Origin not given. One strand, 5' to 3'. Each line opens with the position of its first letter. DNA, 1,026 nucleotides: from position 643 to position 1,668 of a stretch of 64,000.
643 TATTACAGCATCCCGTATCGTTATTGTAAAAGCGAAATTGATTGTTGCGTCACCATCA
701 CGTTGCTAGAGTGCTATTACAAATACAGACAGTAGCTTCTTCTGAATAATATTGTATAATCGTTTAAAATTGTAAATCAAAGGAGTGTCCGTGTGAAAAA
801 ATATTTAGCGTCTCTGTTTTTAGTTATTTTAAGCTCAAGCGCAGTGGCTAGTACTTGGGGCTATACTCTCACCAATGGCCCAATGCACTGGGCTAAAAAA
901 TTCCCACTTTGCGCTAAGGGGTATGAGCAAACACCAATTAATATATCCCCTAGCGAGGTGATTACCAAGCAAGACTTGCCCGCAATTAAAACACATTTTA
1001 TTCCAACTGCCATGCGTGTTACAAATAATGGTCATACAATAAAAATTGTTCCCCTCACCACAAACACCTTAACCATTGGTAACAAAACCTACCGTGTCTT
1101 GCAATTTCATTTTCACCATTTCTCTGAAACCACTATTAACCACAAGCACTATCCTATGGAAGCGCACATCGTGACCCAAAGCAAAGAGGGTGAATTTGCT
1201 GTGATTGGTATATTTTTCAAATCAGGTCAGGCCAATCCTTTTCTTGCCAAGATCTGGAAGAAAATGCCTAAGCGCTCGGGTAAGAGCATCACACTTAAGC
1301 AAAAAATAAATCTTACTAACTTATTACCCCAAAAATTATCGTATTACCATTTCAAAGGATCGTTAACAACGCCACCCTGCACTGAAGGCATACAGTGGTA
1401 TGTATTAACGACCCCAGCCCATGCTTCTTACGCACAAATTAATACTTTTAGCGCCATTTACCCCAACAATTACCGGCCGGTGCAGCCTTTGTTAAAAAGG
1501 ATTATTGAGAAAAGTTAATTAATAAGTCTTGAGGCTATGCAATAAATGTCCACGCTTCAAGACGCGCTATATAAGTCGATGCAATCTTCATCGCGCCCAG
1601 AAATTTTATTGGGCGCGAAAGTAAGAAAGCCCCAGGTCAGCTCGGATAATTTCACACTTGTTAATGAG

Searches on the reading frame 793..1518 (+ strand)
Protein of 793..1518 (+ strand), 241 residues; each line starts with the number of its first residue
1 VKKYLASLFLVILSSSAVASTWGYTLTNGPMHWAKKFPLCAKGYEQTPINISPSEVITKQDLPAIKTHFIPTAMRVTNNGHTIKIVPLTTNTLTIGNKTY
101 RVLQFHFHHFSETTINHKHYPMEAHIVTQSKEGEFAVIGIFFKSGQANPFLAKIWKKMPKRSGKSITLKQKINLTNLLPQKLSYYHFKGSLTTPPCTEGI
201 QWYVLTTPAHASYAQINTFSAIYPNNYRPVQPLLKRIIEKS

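Call 41: search_protein_families(library=pfam, proteins=[window:793-1518:+], max_evalue=0.00001)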
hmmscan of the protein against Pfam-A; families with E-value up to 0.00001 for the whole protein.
window:793-1518:+ (241 aa): 1 family
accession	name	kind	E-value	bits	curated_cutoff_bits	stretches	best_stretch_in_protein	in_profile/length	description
PF00194.26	Carb_anhydrase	-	2.8e-46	158.7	27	1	28-240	1-252/254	Eukaryotic-type carbonic anhydrase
